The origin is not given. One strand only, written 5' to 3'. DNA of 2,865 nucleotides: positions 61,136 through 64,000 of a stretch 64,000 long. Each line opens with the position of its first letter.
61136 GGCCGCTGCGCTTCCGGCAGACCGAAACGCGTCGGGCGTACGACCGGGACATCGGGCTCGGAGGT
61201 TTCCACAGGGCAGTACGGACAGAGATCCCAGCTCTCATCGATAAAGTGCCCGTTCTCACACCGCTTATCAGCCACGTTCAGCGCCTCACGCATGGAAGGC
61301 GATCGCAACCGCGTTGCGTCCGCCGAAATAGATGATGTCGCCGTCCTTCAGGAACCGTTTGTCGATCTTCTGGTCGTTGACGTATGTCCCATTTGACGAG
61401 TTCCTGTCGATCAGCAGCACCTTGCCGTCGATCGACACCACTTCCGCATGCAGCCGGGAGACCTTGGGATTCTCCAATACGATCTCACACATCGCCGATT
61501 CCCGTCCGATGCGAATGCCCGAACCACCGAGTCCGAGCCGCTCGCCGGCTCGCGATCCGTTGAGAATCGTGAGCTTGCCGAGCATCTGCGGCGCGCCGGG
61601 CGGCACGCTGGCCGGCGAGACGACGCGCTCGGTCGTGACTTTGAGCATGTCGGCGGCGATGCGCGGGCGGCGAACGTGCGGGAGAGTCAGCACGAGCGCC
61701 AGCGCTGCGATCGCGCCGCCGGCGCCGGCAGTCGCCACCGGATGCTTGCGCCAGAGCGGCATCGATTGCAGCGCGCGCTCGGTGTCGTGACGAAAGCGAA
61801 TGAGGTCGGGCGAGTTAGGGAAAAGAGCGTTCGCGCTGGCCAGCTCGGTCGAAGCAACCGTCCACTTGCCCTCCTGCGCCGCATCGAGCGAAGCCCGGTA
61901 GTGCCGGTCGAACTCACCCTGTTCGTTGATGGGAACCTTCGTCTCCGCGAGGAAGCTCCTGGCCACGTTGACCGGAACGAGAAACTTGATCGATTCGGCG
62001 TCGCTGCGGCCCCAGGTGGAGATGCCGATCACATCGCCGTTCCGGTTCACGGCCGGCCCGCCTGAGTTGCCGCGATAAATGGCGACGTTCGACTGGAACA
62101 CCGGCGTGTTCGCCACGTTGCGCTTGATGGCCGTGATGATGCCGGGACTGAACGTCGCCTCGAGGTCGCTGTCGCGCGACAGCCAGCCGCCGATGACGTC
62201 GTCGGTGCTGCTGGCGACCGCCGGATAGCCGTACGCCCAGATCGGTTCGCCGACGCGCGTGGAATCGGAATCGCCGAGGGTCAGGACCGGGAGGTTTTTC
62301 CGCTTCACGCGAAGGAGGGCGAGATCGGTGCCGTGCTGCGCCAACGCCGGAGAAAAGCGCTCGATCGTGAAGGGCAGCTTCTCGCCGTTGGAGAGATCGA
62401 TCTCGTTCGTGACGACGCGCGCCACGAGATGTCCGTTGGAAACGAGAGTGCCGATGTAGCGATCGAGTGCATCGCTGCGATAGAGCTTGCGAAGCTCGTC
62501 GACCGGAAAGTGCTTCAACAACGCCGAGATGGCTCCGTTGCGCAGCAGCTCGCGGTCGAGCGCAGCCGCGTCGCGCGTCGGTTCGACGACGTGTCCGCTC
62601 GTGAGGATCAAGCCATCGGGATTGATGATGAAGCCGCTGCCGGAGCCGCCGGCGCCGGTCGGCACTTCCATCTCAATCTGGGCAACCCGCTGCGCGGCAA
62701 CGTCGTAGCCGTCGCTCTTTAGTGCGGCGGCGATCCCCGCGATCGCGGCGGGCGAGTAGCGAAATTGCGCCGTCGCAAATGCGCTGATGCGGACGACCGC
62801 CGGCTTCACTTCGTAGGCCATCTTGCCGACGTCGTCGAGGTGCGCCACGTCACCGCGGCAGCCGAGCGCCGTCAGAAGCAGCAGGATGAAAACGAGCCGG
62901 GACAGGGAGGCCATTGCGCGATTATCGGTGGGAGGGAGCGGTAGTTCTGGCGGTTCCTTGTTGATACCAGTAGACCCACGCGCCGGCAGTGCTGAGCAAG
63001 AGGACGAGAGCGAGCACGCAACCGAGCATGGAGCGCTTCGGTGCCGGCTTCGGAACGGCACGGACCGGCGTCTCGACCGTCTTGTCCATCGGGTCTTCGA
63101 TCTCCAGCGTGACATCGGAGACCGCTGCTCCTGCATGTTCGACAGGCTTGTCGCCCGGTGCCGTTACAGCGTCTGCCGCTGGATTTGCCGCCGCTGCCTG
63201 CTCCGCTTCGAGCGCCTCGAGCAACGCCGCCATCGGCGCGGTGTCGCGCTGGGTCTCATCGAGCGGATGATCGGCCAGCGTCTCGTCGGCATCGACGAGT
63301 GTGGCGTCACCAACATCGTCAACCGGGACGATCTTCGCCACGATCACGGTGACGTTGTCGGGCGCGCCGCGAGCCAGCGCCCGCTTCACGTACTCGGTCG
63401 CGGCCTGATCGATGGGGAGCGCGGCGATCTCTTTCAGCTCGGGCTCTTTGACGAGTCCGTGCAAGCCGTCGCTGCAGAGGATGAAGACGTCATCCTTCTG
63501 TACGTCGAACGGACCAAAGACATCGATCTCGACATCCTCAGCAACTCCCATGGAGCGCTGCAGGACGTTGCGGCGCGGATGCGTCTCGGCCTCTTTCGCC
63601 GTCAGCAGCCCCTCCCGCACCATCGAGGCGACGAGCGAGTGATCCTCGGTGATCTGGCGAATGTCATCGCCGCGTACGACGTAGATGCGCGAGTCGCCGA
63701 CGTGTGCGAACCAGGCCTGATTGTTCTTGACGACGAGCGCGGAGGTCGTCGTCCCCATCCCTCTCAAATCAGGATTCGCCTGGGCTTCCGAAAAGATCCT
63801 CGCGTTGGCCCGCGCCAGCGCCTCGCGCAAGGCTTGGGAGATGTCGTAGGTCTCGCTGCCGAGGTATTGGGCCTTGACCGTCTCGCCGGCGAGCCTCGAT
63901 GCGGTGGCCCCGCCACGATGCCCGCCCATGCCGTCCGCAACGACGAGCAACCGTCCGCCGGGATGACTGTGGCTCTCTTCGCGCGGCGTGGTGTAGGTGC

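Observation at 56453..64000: Six-gene phosphorylation-coupled protease signalling operon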

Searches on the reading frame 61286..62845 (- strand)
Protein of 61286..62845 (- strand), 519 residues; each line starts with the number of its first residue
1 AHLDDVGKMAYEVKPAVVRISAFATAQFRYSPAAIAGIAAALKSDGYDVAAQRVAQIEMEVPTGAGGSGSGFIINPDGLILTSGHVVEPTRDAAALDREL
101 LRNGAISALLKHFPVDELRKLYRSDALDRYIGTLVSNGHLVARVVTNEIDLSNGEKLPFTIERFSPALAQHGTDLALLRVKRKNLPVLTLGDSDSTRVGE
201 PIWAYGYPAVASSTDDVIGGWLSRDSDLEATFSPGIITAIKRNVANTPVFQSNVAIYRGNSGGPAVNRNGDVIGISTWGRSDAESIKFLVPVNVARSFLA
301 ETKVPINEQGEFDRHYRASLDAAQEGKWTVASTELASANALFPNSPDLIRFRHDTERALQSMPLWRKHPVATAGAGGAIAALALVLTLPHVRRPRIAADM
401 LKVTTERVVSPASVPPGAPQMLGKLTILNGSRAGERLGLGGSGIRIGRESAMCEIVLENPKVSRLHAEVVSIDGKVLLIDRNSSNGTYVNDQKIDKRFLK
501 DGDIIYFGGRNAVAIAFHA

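Call 3: search_protein_families(library=pfam, proteins=[window:61286-62845:-], max_evalue=0.01)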
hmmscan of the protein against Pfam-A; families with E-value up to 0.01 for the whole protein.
window:61286-62845:- (519 aa): 5 families
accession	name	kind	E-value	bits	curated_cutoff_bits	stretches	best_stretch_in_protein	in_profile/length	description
PF13365.12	Trypsin_2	-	1.9e-28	100.4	27.6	2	133-275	11-144/144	Trypsin-like peptidase domain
PF00498.31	FHA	-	5.3e-19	68.9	20.7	1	444-508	1-67/67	FHA domain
PF00089.32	Trypsin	-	5.5e-16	59.5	20.6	1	134-296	37-217/220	Trypsin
PF16697.10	Yop-YscD_cpl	-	4.5e-12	46.5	33.2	1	427-508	2-84/94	Inner membrane component of T3SS, cytoplasmic domain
PF10459.15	Peptidase_S46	-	6.5e-06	25.5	22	0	248-276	621-650/698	Peptidase S46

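Call 4: search_protein_families(library=ncbifam, proteins=[window:61286-62845:-], max_evalue=0.01)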
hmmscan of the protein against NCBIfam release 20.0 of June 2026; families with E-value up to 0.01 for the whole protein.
window:61286-62845:- (519 aa): 19 families
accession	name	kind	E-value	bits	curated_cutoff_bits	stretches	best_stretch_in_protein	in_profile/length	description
TIGR02037.1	degP_htrA_DO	subfamily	1.1e-29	103.7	416.2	2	132-301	71-226/434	Do family serine endopeptidase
NF041521.1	HhoA_HhoB_HtrA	equivalog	6.9e-28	97.9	450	2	132-298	68-219/335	HhoA/HhoB/HtrA family serine endopeptidase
NF047968.1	SerProtHtrA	equivalog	1.3e-23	83.9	470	1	134-314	100-264/357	serine protease HtrA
NF050055.1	SerProtHtrAMycob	equivalog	1.8e-14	53.6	800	1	172-297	279-401/502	serine protease HtrA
TIGR02038.1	protease_degS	equivalog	2.1e-14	53.4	422.95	1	170-299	122-243/351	outer membrane-stress sensor serine endopeptidase DegS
NF049868.1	FhaB_Rv0019c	equivalog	1.6e-12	47.8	125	1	418-496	62-139/158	FHA domain-containing protein FhaB/FipA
NF040960.1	MamE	equivalog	1e-11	44.1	800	1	173-301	172-292/659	magnetosome formation protease MamE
NF033740.0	MarP_fam_protase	equivalog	2.1e-11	43.5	250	1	133-275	222-350/390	MarP family serine protease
NF053637.1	SerProtHtrAspr2045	equivalog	2.6e-11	43.1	650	1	133-295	118-275/394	serine protease HtrA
NF008147.1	PRK10898.1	equivalog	3.2e-11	43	408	1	133-296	90-241/352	outer membrane-stress sensor serine endopeptidase DegS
NF007526.1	PRK10139.1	equivalog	7.3e-11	41.4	756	1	132-297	103-254/456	serine endoprotease DegQ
NF008189.1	PRK10942.1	equivalog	8.6e-11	41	720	1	131-297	124-276/477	serine endoprotease DegP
NF033760.1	gliding_GltG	equivalog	1.4e-10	40.4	650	1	444-510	26-92/650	adventurous gliding motility protein GltG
NF041660.2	oxygluDhInhib_OdhI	equivalog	1.1e-09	38.2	200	1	417-509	31-122/130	oxoglutarate dehydrogenase inhibitor Odhl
NF040961.1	MamO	equivalog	1e-06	27.4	800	1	168-312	145-276/648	magnetosome protein MamO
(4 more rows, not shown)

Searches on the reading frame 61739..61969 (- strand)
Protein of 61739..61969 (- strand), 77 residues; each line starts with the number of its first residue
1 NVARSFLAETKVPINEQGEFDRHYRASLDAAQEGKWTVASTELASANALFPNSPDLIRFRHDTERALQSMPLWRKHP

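Call 35: search_protein_families(library=pfam, proteins=[window:61739-61969:-], max_evalue=10)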
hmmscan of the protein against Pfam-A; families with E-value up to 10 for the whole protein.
seq(77 aa): 1 family
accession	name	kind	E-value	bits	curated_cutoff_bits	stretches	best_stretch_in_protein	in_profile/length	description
PF13525.12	YfiO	-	0.13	12.4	25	1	22-55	7-40/203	Outer membrane lipoprotein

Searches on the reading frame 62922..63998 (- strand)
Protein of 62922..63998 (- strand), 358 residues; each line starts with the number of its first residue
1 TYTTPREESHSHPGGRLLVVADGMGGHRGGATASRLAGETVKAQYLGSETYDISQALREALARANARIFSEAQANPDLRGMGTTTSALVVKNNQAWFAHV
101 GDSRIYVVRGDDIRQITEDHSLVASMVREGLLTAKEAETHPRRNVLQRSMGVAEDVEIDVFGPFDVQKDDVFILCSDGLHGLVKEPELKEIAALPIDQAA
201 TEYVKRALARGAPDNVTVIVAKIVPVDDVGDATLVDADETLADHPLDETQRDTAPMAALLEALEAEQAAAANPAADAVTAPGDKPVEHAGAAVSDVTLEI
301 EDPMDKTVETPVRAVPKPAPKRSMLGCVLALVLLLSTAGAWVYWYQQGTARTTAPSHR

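Call 3: search_protein_families(library=pfam, proteins=[window:62922-63998:-], max_evalue=0.01)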
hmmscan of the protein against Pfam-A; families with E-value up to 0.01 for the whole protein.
window:62922-63998:- (358 aa): 3 families
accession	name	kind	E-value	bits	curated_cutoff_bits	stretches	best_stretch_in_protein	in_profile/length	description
PF13672.11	PP2C_2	-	2.9e-16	60.1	24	1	10-201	19-197/209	Protein phosphatase 2C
PF00481.26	PP2C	-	7.2e-13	49.2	20.3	1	17-121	36-141/255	Protein phosphatase 2C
PF07228.17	SpoIIE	-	0.00018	21.9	25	0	16-222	5-190/192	Stage II sporulation protein E (SpoIIE)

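Call 4: search_protein_families(library=ncbifam, proteins=[window:62922-63998:-], max_evalue=0.01)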
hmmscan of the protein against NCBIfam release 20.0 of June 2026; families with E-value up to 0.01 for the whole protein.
window:62922-63998:- (358 aa): 2 families
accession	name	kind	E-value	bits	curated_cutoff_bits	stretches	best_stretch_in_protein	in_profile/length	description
NF033484.1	Stp1_PP2C_phos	equivalog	4.6e-68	229.2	230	1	14-221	23-231/232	Stp1/IreP family PP2C-type Ser/Thr phosphatase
NF011149.0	PRK14559.1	equivalog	4.9e-27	94.9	374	1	17-183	413-586/642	serine/threonine phosphatase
